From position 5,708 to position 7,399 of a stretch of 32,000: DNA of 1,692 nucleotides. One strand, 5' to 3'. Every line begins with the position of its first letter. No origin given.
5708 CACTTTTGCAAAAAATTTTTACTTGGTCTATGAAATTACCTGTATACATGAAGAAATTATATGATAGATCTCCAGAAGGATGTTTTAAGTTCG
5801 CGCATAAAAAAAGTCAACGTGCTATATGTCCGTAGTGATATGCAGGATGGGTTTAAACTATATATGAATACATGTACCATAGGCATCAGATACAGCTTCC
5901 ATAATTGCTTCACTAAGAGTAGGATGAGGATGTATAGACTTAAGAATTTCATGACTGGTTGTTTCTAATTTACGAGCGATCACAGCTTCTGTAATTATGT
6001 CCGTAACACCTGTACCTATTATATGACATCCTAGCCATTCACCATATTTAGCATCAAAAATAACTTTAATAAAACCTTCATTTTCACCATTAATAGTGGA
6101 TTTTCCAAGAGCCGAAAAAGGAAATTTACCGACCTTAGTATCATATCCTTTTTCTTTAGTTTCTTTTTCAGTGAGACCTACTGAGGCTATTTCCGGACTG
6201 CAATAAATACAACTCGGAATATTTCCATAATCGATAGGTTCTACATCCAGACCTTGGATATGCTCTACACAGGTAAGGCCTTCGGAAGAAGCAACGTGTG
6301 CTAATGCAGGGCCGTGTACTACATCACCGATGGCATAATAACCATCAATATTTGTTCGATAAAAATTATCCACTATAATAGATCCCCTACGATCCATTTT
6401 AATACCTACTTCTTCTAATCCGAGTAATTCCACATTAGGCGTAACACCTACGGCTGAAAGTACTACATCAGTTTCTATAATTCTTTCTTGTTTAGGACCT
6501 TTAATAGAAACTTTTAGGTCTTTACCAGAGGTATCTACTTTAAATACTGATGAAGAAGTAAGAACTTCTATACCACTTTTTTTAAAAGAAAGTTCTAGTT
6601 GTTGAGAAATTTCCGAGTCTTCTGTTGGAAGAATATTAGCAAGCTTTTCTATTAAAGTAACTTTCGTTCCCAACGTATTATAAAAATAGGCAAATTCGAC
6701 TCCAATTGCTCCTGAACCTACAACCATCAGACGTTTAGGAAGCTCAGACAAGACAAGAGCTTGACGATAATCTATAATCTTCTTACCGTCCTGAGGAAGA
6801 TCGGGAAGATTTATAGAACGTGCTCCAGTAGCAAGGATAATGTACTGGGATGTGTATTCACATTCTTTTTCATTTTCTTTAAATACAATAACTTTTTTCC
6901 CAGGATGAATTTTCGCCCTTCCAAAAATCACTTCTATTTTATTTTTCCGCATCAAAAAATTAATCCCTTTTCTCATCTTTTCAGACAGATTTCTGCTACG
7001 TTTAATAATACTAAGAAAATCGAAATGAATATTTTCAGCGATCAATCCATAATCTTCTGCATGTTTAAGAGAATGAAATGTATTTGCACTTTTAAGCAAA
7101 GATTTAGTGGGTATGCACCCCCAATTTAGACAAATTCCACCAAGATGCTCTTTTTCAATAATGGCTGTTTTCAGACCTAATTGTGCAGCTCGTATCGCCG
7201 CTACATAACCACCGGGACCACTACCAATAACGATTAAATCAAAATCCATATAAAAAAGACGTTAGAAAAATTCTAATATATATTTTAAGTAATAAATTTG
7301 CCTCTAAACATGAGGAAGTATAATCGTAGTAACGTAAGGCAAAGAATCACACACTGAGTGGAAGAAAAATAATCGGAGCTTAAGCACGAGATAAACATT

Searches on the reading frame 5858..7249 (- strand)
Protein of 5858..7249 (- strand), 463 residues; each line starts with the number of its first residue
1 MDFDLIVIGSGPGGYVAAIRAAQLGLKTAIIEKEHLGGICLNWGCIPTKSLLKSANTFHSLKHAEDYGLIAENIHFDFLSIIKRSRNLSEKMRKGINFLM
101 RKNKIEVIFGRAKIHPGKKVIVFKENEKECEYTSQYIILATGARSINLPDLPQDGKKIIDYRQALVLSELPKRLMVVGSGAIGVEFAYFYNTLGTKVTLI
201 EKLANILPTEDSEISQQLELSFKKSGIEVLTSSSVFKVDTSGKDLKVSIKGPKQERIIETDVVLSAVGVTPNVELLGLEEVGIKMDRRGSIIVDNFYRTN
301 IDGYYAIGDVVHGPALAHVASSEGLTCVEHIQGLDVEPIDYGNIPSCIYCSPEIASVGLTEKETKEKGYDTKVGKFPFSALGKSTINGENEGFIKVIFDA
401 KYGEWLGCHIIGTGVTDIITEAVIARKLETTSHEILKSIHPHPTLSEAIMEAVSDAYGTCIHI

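Call 44: search_protein_families(library=ncbifam, proteins=[window:5858-7249:-], max_evalue=0.00001)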
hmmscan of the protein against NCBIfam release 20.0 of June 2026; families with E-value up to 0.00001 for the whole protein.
window:5858-7249:- (463 aa): 66 families (the best 25 are shown)
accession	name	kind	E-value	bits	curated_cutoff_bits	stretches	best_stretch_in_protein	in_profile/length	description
TIGR01350.1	lipoamide_DH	equivalog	1.7e-171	571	408.8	1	3-463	2-461/461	dihydrolipoyl dehydrogenase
NF003585.0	PRK05249.1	equivalog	1.3e-99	333.9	465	1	2-456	6-457/464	Si-specific NAD(P)(+) transhydrogenase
TIGR02053.1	MerA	equivalog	5.9e-98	328.8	454.45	1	3-452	1-449/465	mercury(II) reductase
NF004945.0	PRK06292.2-3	equivalog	7.3e-96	321.8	494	1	3-450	4-446/457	dihydrolipoyl dehydrogenase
NF005883.0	PRK07845.1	equivalog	3.4e-92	309.9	479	1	5-453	5-456/466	NAD(P)H-quinone dehydrogenase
NF004776.0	PRK06116.1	equivalog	2.2e-91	307.1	480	1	2-448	4-445/450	glutathione-disulfide reductase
NF004991.0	PRK06370.1-3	subfamily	4e-87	292.9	620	1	3-458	36-488/509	FAD-containing oxidoreductase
NF004946.0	PRK06292.2-4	subfamily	2.1e-86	290.6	634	1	2-457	3-471/487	dihydrolipoyl dehydrogenase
NF004992.0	PRK06370.1-4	equivalog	3.2e-84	283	629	1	2-450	4-449/459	FAD-containing oxidoreductase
TIGR01424.1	gluta_reduc_2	equivalog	1e-83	281.4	606.05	1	2-449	2-442/446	glutathione-disulfide reductase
NF004947.0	PRK06292.2-5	equivalog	5.9e-83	279.3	592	1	2-455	3-457/474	dihydrolipoyl dehydrogenase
NF004943.0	PRK06292.2-1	equivalog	3.6e-81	273.2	432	1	2-453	3-452/456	dihydrolipoyl dehydrogenase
TIGR01421.1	gluta_reduc_1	equivalog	1.2e-79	268.7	556.15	1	2-449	2-446/450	glutathione-disulfide reductase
NF005884.0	PRK07846.1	equivalog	2.7e-78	263.6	501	1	2-453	3-448/454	mycothione reductase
TIGR03452.1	mycothione_red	equivalog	5.7e-73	246.3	635.65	1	2-452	2-448/452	mycothione reductase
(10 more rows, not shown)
